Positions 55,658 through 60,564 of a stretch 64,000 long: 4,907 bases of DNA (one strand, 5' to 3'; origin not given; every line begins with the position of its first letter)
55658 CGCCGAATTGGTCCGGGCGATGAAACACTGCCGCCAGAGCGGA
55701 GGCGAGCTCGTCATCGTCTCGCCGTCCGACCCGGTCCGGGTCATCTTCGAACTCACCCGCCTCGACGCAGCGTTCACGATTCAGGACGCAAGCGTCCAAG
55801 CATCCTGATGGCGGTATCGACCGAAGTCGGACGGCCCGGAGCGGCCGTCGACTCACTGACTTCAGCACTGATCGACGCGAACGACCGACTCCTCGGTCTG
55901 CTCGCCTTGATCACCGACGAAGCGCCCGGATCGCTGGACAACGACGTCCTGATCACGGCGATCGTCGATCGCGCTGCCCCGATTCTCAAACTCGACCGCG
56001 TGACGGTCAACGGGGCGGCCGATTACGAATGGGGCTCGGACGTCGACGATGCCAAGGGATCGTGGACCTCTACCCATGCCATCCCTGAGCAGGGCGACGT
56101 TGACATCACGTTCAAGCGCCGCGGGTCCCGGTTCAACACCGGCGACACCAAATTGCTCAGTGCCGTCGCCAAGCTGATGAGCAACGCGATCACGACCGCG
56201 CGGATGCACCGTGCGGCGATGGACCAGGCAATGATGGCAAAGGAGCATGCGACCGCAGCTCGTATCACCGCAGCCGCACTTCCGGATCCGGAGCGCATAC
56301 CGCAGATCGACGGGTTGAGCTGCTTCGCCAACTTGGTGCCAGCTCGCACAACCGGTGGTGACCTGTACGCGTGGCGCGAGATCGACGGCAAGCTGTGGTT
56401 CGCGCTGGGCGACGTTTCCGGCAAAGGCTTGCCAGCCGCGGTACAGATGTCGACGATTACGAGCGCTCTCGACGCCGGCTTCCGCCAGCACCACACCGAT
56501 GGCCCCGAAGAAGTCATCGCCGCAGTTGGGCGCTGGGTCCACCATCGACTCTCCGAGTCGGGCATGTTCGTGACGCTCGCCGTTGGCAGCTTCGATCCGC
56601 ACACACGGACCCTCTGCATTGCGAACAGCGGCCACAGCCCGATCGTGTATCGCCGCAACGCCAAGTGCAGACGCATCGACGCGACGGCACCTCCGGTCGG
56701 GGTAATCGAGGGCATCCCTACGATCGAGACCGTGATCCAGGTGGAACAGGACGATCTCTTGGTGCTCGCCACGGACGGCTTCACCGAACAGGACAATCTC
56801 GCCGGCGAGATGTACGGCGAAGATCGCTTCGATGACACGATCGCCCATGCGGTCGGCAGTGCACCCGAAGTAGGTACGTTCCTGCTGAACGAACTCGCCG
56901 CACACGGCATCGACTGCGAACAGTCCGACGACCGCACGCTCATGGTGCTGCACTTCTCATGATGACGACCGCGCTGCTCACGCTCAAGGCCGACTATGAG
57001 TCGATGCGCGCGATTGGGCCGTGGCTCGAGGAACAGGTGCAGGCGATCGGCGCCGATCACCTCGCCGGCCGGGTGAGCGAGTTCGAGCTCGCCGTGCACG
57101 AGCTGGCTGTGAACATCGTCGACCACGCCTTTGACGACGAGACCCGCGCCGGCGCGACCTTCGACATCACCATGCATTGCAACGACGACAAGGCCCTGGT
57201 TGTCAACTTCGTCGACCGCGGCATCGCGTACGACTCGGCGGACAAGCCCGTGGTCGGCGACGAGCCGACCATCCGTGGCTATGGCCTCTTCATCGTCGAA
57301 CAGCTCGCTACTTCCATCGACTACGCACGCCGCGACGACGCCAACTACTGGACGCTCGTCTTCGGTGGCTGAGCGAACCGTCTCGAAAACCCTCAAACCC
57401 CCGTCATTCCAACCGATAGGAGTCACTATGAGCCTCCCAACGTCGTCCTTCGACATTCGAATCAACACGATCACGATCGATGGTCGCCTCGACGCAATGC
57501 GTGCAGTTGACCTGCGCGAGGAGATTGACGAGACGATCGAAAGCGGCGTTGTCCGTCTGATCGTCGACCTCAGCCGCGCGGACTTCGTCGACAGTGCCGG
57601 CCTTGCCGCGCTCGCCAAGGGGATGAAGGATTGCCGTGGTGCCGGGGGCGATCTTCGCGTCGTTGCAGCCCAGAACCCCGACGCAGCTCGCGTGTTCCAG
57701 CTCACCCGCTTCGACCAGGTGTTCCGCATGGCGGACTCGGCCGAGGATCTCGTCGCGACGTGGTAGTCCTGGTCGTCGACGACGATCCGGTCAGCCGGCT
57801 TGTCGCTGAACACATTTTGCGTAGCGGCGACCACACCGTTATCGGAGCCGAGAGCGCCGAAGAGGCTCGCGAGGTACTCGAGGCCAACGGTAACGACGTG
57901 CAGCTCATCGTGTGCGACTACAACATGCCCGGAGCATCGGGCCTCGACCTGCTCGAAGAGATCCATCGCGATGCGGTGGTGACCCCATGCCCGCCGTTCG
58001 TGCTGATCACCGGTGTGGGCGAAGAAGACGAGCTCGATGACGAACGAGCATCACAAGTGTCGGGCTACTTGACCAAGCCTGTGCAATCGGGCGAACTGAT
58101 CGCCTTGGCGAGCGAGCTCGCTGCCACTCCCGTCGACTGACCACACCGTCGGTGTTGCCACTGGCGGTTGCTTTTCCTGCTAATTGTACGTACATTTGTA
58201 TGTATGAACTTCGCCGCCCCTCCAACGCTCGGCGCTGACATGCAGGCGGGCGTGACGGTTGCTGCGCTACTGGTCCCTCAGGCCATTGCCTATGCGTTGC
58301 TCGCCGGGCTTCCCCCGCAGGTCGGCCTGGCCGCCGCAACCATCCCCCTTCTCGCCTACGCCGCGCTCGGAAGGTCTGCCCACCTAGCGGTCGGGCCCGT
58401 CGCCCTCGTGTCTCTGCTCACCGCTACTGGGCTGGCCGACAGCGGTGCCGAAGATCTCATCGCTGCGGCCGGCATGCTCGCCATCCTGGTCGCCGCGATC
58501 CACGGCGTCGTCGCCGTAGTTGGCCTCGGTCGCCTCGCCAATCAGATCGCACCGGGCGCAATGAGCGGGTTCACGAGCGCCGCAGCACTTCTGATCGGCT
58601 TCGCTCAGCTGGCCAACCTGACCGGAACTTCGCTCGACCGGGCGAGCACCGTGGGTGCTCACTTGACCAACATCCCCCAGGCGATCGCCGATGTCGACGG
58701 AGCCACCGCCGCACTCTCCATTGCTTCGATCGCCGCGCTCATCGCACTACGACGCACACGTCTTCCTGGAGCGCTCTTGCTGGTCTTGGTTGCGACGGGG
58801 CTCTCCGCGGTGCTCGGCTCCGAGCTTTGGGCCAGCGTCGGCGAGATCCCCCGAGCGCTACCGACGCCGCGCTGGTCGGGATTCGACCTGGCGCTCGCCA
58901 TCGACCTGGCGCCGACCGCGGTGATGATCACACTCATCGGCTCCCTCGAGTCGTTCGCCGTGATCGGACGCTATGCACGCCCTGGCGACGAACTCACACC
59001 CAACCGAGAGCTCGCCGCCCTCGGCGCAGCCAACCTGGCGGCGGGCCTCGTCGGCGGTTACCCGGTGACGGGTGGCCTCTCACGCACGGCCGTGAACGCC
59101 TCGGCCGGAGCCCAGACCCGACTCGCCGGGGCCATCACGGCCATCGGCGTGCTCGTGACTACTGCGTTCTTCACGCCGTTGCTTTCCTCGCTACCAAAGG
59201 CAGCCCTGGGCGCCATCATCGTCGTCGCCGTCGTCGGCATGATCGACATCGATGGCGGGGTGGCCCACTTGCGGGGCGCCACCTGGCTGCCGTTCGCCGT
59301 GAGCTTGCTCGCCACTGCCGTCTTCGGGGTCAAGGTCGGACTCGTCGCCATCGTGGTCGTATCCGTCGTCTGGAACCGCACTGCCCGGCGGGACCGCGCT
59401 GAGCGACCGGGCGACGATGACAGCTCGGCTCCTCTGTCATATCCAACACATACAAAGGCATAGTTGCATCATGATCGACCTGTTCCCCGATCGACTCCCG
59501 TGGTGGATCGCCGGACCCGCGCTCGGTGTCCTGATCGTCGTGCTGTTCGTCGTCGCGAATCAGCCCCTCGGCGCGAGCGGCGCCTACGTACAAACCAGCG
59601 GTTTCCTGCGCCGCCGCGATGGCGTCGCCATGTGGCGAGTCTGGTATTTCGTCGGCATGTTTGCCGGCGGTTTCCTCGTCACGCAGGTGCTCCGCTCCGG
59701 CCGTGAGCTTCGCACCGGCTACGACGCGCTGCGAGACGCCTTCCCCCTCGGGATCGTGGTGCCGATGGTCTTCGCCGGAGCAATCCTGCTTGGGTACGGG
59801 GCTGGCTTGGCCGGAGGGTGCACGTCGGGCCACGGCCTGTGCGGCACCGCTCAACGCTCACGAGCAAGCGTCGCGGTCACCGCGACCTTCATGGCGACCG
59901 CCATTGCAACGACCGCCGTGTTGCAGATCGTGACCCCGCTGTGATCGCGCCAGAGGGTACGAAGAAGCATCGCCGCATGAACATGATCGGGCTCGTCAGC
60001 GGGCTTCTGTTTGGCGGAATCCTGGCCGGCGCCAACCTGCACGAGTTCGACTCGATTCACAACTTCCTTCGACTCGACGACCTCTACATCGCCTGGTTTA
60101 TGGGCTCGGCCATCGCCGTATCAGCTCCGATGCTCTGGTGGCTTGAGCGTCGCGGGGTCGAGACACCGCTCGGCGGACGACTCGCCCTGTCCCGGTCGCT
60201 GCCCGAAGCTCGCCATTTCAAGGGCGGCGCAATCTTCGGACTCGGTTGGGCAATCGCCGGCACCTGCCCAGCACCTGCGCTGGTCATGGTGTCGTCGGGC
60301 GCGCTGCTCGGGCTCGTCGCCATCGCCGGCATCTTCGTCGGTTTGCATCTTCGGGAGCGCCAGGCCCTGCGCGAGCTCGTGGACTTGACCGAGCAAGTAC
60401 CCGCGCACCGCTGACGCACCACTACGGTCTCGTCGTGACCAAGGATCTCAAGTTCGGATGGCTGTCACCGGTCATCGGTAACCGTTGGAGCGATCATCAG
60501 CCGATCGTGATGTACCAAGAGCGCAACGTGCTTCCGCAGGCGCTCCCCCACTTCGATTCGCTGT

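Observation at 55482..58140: Sigma-factor-less partner-switching operon: STAS, GAF-PP2C, RsbW-like kinase, STAS, REC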

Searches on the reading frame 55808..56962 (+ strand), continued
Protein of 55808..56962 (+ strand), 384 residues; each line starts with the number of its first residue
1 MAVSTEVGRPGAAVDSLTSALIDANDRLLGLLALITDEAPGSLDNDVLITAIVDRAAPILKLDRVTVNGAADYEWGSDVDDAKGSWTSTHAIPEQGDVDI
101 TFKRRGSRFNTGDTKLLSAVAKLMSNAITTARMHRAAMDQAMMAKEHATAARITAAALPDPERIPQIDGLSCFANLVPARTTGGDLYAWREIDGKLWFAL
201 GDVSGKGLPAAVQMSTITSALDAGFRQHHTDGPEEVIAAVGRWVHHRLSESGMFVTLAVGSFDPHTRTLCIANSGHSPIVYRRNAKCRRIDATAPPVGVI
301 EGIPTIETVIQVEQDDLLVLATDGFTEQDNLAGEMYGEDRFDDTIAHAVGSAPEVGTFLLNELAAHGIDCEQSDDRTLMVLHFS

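Call 57: search_protein_families(library=pfam, proteins=[L016:11618-12028:+, L016:5763-7529:-, L016:7655-8032:+, L016:3428-4561:+, L016:9314-10864:+, L016:13371-13994:+, L016:968-3409:-, L017:4136-4561:+], max_evalue=0.001)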
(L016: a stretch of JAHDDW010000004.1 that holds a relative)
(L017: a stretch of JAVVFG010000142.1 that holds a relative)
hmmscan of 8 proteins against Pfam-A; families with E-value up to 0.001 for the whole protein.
L016:11618-12028:+ (136 aa): 1 family
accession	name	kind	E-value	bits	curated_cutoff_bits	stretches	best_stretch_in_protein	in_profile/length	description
PF01850.27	PIN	-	4e-06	27.9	23.6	1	4-117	1-112/120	PIN domain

L016:5763-7529:- (588 aa): 2 families
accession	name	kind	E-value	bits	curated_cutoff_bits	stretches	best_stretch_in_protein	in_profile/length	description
PF03023.19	MurJ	-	4.8e-58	197.3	27.4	1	72-461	8-380/451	Lipid II flippase MurJ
PF01554.23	MatE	-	7.6e-09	35.9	24.9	1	67-189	20-137/161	MatE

L016:7655-8032:+ (125 aa): 2 families
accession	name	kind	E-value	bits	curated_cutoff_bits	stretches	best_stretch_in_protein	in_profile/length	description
PF13442.11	Cytochrome_CBB3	-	2.2e-15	57.2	27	1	48-119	3-67/68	Cytochrome C oxidase, cbb3-type, subunit III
PF00034.26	Cytochrom_C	-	1.9e-07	32.7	21.3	1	50-119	3-85/90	Cytochrome c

L016:3428-4561:+ (377 aa): 1 family
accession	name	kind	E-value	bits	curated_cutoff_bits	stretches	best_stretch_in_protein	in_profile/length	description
PF08797.16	HIRAN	-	2e-05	24.8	24.7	1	131-202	6-68/96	HIRAN domain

L016:9314-10864:+ (516 aa): 1 family
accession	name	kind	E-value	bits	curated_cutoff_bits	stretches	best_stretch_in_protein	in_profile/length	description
PF07228.17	SpoIIE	-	2.3e-37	129.3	25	1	324-512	5-191/192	Stage II sporulation protein E (SpoIIE)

L016:13371-13994:+ (207 aa): 1 family
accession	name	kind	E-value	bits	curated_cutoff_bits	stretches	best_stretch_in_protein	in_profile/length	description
PF01936.24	NYN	-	0.00027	21.9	24.2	1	96-151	56-116/145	NYN domain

L016:968-3409:- (813 aa): 3 families
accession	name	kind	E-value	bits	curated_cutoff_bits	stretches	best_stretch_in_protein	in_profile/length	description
PF02463.25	SMC_N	-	9.8e-14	51.7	40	1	69-655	2-212/220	RecF/RecN/SMC N terminal domain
PF13476.12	AAA_23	-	2.5e-08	35.3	27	1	75-378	5-185/201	AAA domain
PF13304.12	AAA_21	-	9.7e-08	32.8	27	0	472-642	144-299/304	AAA domain, putative AbiEii toxin, Type IV TA system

L017:4136-4561:+ (141 aa): 1 family
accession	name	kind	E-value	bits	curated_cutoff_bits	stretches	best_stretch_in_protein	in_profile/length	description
PF00072.30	Response_reg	-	3.7e-23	82.2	30.2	1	21-132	1-110/111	Response regulator receiver domain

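Call 64: search_solved_structures(query=A1, max_evalue=0.001)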
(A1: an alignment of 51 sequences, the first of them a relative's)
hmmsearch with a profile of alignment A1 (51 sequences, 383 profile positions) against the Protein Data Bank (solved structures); distinct sequences matched with E-value up to 0.001: 7.
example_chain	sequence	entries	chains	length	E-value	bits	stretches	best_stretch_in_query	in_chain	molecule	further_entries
6k4e_A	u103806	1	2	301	8e-22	80.7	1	135-381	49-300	Putative serine phosphatase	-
3ke6_A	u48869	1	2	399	3.3e-14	55.6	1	160-327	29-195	Protein Rv1364c/MT1410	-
5mqh_A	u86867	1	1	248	6.9e-10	41.4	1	195-382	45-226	Serine phosphatase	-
3t91_A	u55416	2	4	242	1e-09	40.9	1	248-382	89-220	Stage II sporulation protein E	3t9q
5ucg_A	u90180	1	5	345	2.4e-09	39.6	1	249-382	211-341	Stage II sporulation protein E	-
3es2_A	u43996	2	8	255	2.2e-08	36.5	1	139-324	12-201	Probable two-component response regulator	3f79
3eq2_A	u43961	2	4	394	7.1e-08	34.8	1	139-324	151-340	Probable two-component response regulator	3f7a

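Call 82: search_protein_families(library=pfam, proteins=[L007:1173-4433:+, L007:4430-5686:+, L007:5686-6258:+], max_evalue=1)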
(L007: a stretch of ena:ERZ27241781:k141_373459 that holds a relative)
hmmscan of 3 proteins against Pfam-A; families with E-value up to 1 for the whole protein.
L007:1173-4433:+ (1086 aa): 2 families
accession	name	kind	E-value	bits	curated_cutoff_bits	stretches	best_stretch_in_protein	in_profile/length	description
PF03742.19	PetN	-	0.033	14.5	20.3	1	120-136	7-23/29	PetN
PF11906.13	DUF3426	-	0.098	13.2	27.7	1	959-1005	51-99/147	Protein of unknown function (DUF3426)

L007:4430-5686:+ (418 aa): 4 families
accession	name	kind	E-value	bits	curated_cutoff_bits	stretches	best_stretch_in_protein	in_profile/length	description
PF09134.16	Invasin_D3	-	2.4e-07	31.6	33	2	144-232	10-97/98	Invasin, domain 3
PF02369.22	Big_1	-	7.9e-05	23.1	34.9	1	145-221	8-84/93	Bacterial Ig-like domain (group 1)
PF18565.7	Glyco_hydro2_C5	-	0.00049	20.4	32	1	147-186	9-48/103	Glycoside hydrolase family 2 C-terminal domain 5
PF14030.11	DUF4245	-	0.056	13.9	30.1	1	6-71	4-58/165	Protein of unknown function (DUF4245)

L007:5686-6258:+ (190 aa): 0 families

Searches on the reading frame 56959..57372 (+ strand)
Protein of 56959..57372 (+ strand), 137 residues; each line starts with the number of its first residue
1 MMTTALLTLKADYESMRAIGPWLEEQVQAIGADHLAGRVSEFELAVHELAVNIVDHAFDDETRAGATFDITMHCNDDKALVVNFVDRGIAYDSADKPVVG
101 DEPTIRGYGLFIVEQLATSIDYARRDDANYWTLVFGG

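Call 5: search_protein_families(library=pfam, proteins=[window:56959-57372:+], max_evalue=0.01)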
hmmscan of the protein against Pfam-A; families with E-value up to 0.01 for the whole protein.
window:56959-57372:+ (137 aa): 2 families
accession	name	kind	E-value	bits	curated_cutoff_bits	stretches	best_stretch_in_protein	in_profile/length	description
PF13581.12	HATPase_c_2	-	9.3e-13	48.7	27.4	1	10-130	2-122/127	Histidine kinase-like ATPase domain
PF02518.31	HATPase_c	-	0.00016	22.5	26.4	1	44-118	4-85/111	Histidine kinase-, DNA gyrase B-, and HSP90-like ATPase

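Call 28: search_protein_families(library=ncbifam, proteins=[window:56959-57372:+], max_evalue=0.001)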
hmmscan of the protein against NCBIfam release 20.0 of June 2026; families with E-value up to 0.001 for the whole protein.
window:56959-57372:+ (137 aa): 3 families
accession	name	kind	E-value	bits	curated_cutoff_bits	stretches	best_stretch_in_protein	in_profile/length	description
NF041045.1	RsbA_anti_sig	subfamily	3.7e-06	26.4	210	1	28-126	199-292/303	anti-sigma factor RsbA family regulatory protein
NF003144.0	PRK04069.1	equivalog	0.00011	21.6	145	1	41-117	42-124/161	anti-sigma B factor RsbW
TIGR01924.1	rsbW_low_gc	equivalog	0.00052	19.5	155.05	0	39-96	40-94/159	anti-sigma B factor RsbW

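Call 58: search_solved_structures(query=window:56959-57372:+, max_evalue=0.01)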
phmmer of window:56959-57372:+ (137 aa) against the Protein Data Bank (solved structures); distinct sequences matched with E-value up to 0.01: 0.

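Call 67: search_solved_structures(query=A3, max_evalue=0.1)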
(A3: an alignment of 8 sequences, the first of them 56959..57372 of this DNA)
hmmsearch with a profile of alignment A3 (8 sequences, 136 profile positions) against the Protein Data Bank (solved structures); distinct sequences matched with E-value up to 0.1: 9.
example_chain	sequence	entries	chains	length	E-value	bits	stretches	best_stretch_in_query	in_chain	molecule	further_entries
3ke6_A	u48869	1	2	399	1.4e-06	31.2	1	4-95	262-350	Protein Rv1364c/MT1410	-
6m36_A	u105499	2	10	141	2.3e-06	30.5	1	37-119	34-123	Serine-protein kinase RsbW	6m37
1tid_A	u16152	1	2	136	0.00011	25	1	34-118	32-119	Anti-sigma F factor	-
1th8_A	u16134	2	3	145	0.00013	24.8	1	34-118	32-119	Anti-sigma F factor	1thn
1til_A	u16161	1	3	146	0.00013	24.8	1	34-118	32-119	Anti-sigma F factor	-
1l0o_A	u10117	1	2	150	0.00014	24.7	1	34-118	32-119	Anti-sigma F factor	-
7rdr_A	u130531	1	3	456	0.00058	22.7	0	11-47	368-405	Circular tendon repeat protein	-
4r39_A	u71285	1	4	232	0.0034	20.2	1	36-100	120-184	Blue-light-activated histidine kinase 2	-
4r3a_A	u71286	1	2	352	0.0072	19.1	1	36-100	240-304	Blue-light-activated histidine kinase 2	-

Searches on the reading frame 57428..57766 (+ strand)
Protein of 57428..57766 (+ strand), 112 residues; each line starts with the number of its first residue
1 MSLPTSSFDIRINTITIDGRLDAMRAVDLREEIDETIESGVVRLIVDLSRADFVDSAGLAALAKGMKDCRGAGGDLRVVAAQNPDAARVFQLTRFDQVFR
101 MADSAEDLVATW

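Call 5: search_protein_families(library=pfam, proteins=[window:57428-57766:+], max_evalue=0.01)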
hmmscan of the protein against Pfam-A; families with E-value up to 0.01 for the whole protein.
window:57428-57766:+ (112 aa): 2 families
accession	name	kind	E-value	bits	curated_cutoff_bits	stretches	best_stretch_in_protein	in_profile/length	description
PF01740.26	STAS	-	1.4e-15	57.4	22.6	1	14-107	12-105/106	STAS domain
PF13466.11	STAS_2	-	7.5e-11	42.5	29.2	1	15-96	1-80/80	STAS domain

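Call 28: search_protein_families(library=ncbifam, proteins=[window:57428-57766:+], max_evalue=0.001)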
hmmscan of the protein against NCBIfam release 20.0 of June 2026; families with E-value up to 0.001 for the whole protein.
window:57428-57766:+ (112 aa): 3 families
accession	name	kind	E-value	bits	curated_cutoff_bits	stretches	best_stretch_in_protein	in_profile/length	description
TIGR00377.1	ant_ant_sig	superfamily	1e-16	60.7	53.45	1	14-106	15-107/108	anti-sigma factor antagonist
TIGR02886.1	spore_II_AA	equivalog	1.1e-11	44.7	114.75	1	15-106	12-103/106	anti-sigma F factor antagonist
NF045506.1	antisigant_RssC_Pseudo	equivalog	5.2e-06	26.3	250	1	42-105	45-108/159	anti-sigma factor antagonist RssC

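Call 68: search_solved_structures(query=A4, max_evalue=0.001)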
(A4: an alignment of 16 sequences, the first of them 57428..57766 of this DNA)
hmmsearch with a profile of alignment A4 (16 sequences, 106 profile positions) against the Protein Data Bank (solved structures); distinct sequences matched with E-value up to 0.001: 12.
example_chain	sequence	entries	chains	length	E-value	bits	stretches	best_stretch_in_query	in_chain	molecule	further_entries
1sbo_A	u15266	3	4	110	1.3e-18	70.4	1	9-105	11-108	Putative anti-sigma factor antagonist TM1442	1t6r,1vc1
1th8_B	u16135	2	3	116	9.9e-12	48.2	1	9-101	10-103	Anti-sigma F factor antagonist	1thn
1auz_A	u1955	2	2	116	1.5e-11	47.6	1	11-102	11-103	SPOIIAA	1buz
1tid_B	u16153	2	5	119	8.1e-11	45.3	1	9-101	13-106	Anti-sigma F factor antagonist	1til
2ka5_A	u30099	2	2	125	1.5e-10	44.4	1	33-104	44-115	Putative anti-sigma factor antagonist TM_1081 | Putative anti-sigma factor antagonist TM1081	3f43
6m36_B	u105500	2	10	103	2e-10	44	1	8-102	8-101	Anti-sigma-B factor antagonist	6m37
4hyl_A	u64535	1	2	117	2e-07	34.3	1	7-104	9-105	Stage II sporulation protein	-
4qtp_A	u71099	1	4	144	2.3e-07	34.1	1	11-103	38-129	Anti-sigma factor antagonist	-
1h4y_A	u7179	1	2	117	4.2e-07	33.3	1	1-92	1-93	ANTI-SIGMA F FACTOR ANTAGONIST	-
1h4x_A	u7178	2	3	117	1.8e-06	31.3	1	1-92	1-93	ANTI-SIGMA F FACTOR ANTAGONIST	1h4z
8ih8_A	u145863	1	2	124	3.3e-06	30.4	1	10-100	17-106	Anti-sigma-F factor antagonist RsfB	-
3t6o_A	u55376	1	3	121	0.0002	24.7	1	18-98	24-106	Sulfate transporter/antisigma-factor antagonist STAS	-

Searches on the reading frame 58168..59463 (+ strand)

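Call 5: search_protein_families(library=pfam, proteins=[window:58168-59463:+], max_evalue=0.01)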
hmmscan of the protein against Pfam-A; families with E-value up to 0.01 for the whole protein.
window:58168-59463:+ (431 aa): 2 families
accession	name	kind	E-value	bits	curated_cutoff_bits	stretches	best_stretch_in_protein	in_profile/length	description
PF00916.26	Sulfate_transp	-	5.8e-72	243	23.2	1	23-362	3-361/380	Sulfate permease family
PF16983.11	MFS_MOT1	-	0.00052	20.8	30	1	267-354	25-107/111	Molybdate transporter of MFS superfamily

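Call 28: search_protein_families(library=ncbifam, proteins=[window:58204-59463:+], max_evalue=0.001)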
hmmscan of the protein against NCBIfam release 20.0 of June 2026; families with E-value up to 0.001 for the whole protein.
window:58204-59463:+ (419 aa): 3 families
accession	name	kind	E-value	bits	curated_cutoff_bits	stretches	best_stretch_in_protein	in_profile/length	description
TIGR00815.1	sulP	subfamily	6.4e-63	213.1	380.45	1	9-390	14-416/565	sulfate permease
NF008660.1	PRK11660.1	equivalog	3.2e-24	85.2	614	2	228-385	274-431/572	C4-dicarboxylic acid transporter DauA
NF050096.1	BicarbTportBicA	equivalog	1.9e-19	69.7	880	1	10-388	13-397/547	bicarbonate transporter BicA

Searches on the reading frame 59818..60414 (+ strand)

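Call 6: search_protein_families(library=pfam, proteins=[window:59818-60414:+], max_evalue=0.01)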
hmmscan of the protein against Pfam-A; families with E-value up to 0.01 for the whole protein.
window:59818-60414:+ (198 aa): 2 families
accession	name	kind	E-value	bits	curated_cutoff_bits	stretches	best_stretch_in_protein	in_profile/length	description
PF20398.3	DUF6691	-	5.2e-09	37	27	1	57-178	5-129/142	Family of unknown function (DUF6691)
PF04143.19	Sulf_transp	-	1.1e-07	32.2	27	1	83-192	13-116/310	Sulphur transport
